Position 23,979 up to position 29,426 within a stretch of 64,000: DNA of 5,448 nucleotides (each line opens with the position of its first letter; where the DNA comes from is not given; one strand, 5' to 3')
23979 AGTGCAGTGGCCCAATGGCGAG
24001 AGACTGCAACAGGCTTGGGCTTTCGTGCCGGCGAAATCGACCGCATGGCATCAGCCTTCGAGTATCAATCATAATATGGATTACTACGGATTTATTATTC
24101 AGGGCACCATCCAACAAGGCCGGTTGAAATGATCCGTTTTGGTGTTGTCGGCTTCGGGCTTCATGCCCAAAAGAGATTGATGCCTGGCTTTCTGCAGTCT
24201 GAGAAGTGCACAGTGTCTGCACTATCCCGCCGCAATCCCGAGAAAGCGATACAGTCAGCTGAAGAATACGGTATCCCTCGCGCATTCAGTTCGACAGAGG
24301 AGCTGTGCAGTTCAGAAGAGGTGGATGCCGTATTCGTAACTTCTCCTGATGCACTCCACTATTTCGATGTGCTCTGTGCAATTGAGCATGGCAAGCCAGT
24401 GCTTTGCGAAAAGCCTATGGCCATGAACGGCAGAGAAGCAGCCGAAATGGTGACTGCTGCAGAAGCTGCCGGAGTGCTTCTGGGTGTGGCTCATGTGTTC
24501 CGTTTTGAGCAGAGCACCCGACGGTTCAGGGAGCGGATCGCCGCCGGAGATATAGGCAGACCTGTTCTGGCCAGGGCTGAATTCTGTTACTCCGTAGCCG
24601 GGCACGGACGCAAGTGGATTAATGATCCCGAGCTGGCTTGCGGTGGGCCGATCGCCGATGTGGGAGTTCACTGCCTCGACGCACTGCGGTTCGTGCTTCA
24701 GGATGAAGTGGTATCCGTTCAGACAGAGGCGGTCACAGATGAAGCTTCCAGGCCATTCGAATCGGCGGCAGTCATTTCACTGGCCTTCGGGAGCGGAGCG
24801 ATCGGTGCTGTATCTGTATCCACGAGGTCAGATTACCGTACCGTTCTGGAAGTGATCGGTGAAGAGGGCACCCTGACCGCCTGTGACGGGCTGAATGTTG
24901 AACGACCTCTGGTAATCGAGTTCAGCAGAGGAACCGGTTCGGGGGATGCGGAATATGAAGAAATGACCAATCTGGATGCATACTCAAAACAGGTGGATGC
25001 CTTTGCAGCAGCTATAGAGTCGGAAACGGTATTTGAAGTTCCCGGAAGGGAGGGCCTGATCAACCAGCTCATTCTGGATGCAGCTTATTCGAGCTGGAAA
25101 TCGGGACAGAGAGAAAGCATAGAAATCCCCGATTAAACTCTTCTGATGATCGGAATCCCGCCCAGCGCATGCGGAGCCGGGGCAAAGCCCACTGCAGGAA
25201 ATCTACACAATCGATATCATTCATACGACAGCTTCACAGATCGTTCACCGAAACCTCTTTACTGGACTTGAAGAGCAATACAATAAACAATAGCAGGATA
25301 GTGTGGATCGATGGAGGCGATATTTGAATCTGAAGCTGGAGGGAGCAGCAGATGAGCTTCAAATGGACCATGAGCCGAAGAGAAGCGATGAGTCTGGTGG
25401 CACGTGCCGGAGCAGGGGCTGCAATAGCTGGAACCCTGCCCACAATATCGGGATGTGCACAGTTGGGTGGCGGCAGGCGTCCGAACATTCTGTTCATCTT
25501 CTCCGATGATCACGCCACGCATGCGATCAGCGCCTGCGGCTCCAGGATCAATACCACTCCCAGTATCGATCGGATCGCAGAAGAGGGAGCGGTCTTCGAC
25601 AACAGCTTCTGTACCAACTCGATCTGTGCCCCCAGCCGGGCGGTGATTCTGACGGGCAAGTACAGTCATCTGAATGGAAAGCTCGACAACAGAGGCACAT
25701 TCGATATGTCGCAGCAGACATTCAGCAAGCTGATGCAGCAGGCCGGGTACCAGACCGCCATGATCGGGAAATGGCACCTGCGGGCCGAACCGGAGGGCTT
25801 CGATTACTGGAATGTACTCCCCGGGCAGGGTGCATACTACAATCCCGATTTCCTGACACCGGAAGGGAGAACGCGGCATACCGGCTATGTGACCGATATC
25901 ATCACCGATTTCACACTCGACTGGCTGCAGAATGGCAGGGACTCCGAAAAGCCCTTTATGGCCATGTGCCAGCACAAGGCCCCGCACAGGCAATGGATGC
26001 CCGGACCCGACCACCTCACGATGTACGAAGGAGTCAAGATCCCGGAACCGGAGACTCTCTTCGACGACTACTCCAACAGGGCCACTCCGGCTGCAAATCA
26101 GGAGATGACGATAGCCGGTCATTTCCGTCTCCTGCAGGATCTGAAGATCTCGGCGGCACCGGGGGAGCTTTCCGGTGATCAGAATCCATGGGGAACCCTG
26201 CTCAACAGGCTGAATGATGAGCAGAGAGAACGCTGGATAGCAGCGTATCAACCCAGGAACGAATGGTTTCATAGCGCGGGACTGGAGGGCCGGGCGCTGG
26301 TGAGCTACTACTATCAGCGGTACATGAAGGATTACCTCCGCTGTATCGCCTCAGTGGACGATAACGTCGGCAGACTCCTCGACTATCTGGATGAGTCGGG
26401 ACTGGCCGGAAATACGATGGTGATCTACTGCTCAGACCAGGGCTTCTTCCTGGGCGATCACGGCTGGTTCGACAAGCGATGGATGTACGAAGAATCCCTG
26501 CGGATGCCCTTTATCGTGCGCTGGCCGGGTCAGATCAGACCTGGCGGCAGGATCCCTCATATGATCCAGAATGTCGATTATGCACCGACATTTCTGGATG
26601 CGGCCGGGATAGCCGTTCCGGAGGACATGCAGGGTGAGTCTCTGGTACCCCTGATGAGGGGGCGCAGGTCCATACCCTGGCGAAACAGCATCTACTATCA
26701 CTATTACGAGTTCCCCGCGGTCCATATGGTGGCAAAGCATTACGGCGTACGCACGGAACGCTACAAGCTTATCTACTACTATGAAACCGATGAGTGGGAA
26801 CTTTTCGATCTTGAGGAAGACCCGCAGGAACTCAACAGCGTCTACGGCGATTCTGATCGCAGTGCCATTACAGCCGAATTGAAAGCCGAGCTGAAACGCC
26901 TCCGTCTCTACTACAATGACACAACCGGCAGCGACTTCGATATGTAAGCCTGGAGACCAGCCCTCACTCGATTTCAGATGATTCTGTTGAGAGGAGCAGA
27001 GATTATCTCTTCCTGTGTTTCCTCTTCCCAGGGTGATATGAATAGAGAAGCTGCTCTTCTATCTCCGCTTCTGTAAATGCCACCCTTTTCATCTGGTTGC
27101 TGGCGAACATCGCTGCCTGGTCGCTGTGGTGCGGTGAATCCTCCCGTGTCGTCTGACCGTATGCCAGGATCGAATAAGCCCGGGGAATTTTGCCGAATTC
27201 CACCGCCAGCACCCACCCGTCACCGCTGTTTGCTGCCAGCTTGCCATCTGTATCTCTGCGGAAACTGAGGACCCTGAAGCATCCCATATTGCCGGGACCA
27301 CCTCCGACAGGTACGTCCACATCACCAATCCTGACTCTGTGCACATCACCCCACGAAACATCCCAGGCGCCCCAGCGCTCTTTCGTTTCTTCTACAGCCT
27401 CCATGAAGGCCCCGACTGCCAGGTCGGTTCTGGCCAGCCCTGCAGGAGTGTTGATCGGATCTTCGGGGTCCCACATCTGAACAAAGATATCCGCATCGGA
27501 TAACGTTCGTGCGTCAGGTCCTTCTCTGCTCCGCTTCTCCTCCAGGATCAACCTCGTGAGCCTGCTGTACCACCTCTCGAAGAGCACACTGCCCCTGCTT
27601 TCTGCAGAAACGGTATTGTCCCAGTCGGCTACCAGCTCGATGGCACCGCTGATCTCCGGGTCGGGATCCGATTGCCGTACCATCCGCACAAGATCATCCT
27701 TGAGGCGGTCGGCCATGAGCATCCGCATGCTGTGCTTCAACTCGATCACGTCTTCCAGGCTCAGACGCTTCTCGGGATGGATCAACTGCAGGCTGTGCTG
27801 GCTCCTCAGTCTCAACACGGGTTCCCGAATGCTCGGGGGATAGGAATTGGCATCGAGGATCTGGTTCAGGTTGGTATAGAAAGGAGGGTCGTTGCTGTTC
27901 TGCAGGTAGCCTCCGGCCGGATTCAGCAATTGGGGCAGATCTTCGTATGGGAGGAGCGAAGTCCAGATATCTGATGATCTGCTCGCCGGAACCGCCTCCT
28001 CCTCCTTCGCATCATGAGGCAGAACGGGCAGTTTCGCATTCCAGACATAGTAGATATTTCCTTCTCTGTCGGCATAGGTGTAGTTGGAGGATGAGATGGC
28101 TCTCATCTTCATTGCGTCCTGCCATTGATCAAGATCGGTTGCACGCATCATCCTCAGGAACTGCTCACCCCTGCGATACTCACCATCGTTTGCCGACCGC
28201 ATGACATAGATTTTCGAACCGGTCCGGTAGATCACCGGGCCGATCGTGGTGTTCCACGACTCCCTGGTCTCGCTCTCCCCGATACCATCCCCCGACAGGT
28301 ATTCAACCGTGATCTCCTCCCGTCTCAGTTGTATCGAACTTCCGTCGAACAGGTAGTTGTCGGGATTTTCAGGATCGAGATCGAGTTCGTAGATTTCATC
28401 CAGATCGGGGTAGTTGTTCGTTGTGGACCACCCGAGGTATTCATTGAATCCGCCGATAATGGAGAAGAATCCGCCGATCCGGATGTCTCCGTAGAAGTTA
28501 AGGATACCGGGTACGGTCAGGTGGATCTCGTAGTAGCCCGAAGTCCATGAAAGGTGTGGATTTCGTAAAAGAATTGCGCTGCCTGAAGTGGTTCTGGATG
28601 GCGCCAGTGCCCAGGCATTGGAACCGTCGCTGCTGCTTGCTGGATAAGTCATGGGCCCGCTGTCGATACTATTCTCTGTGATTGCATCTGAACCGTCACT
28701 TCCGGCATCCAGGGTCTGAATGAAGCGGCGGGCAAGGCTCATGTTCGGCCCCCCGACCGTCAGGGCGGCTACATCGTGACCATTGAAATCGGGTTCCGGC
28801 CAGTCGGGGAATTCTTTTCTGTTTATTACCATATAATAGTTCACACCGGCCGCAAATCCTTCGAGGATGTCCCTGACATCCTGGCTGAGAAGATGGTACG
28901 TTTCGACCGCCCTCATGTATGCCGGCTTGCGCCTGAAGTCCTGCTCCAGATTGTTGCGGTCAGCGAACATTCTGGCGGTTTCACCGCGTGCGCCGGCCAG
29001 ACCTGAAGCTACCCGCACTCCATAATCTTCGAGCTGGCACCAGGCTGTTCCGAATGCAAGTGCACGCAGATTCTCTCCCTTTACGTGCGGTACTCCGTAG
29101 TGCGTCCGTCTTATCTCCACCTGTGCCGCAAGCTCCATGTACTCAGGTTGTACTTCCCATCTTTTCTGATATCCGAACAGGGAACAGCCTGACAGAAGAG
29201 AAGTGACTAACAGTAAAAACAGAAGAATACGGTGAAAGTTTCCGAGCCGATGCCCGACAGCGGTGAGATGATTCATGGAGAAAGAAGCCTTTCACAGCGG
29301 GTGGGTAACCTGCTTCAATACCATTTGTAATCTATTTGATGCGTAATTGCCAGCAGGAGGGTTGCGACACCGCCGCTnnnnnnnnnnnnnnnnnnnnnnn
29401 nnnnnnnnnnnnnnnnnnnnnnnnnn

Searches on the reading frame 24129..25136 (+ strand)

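Call 5: search_protein_families(library=pfam, proteins=[window:24129-25136:+])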
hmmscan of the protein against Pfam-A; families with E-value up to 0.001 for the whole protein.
window:24129-25136:+ (335 aa): 3 families
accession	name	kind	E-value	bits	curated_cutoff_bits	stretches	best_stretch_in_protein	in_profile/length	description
PF01408.29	GFO_IDH_MocA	-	6.2e-25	88.6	24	1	2-122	1-120/120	Oxidoreductase family, NAD-binding Rossmann fold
PF22725.1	GFO_IDH_MocA_C3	-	3.8e-24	85.5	27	1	131-249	2-123/124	GFO/IDH/MocA C-terminal domain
PF02894.22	GFO_IDH_MocA_C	-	1.8e-16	61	22.9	1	134-327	1-214/218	Oxidoreductase family, C-terminal alpha/beta domain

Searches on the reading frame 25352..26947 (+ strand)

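Call 21: search_protein_families(library=pfam, proteins=[window:25352-26947:+], max_evalue=0.00001)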
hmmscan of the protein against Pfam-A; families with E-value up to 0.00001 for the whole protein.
window:25352-26947:+ (531 aa): 3 families
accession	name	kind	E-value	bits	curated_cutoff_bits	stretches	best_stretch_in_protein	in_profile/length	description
PF16347.10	SGSH_C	-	1.8e-68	230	29.3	1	368-518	1-152/154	N-sulphoglucosamine sulphohydrolase, C-terminal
PF00884.28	Sulfatase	-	2.7e-51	175.1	25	1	44-420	1-301/301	Sulfatase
PF01663.27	Phosphodiest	-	7.4e-07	29.5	23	0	332-369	188-227/342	Type I phosphodiesterase / nucleotide pyrophosphatase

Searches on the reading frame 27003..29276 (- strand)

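Call 21: search_protein_families(library=pfam, proteins=[window:27003-29276:-], max_evalue=0.00001)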
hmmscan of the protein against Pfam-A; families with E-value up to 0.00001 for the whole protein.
window:27003-29276:- (757 aa): 1 family
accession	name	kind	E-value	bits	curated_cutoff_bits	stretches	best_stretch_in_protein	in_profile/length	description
PF01804.23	Penicil_amidase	-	3.3e-114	383.8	21.3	1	52-740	1-674/675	Penicillin amidase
